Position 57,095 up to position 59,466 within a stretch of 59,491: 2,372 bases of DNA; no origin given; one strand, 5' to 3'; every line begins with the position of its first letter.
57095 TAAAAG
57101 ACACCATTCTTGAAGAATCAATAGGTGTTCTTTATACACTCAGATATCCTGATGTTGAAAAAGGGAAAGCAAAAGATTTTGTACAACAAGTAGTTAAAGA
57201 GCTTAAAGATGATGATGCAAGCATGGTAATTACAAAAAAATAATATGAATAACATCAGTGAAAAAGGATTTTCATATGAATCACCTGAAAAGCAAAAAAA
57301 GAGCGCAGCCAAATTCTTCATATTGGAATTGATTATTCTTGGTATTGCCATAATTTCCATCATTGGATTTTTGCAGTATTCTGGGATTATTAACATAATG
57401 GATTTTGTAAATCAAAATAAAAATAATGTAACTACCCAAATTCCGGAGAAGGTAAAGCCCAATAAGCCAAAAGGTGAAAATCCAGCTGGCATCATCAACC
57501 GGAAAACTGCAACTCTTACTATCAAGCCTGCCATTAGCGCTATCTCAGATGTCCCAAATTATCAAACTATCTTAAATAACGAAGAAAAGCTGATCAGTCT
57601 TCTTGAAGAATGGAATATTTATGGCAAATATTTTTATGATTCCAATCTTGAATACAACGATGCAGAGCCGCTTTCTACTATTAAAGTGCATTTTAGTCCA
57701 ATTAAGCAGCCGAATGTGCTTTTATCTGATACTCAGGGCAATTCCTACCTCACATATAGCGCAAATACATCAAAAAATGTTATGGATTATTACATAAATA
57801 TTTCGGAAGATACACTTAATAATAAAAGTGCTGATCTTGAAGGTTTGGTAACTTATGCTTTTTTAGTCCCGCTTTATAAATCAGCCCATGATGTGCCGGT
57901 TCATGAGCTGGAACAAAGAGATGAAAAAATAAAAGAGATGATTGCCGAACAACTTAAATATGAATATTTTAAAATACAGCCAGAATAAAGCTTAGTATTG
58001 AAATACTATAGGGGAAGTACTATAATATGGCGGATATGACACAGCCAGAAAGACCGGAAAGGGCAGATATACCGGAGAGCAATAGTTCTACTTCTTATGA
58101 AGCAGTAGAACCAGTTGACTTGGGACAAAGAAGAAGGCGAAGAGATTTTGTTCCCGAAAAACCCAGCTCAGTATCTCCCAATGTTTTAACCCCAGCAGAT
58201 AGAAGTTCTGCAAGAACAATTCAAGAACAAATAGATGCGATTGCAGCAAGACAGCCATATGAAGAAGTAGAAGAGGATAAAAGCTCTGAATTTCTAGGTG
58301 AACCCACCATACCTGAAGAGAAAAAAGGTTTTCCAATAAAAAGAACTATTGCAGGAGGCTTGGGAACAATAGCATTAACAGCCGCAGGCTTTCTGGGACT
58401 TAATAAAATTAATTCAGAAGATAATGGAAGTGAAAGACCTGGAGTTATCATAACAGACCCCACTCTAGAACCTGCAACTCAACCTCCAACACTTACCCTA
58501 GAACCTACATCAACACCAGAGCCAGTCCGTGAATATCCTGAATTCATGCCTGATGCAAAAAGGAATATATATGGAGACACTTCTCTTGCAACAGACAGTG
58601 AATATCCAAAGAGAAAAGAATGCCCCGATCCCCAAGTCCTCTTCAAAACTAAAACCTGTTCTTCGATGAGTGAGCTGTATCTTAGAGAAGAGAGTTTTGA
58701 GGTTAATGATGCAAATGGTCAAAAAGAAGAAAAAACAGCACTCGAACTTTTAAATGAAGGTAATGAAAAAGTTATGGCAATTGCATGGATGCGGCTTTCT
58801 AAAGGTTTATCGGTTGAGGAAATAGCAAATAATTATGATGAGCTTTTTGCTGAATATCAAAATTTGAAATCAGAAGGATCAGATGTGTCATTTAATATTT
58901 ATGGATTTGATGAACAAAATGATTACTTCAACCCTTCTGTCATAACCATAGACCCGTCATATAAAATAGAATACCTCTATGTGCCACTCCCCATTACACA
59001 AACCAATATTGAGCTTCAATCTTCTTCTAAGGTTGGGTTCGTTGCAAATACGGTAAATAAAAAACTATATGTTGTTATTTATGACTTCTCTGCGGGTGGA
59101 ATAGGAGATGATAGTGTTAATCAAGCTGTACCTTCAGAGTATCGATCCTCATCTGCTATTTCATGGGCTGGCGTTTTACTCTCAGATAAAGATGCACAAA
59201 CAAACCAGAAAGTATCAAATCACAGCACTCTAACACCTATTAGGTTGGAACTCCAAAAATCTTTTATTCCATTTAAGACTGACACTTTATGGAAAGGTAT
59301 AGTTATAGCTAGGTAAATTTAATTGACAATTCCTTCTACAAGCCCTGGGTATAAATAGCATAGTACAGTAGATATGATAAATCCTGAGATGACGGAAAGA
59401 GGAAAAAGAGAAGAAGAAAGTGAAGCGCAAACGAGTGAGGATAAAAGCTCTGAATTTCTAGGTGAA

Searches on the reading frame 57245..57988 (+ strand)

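Call 8: search_protein_families(library=pfam, proteins=[window:57245-57988:+], max_evalue=0.01)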
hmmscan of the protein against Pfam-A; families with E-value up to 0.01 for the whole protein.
window:57245-57988:+ (247 aa): 0 families

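Call 75: search_protein_families(library=pfam, proteins=[window:57245-57988:+], max_evalue=1)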
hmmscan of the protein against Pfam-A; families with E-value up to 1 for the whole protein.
window:57245-57988:+ (247 aa): 1 family
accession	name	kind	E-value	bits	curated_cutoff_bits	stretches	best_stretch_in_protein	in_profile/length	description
PF13800.11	Sigma_reg_N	-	0.68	10.7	26.3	0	29-73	13-57/91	Sigma factor regulator N-terminal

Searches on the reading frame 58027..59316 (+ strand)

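Call 8: search_protein_families(library=pfam, proteins=[window:58027-59316:+], max_evalue=0.01)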
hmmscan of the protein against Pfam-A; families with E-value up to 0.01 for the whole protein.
window:58027-59316:+ (429 aa): 0 families

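Call 75: search_protein_families(library=pfam, proteins=[window:58027-59316:+], max_evalue=1)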
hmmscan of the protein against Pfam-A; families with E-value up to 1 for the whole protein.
window:58027-59316:+ (429 aa): 1 family
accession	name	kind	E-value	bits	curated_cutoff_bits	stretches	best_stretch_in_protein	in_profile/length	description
PF08928.15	PoNi_N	-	0.16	12.5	22.4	1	246-283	51-88/117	PoNe immunity protein (PoNi), N-terminal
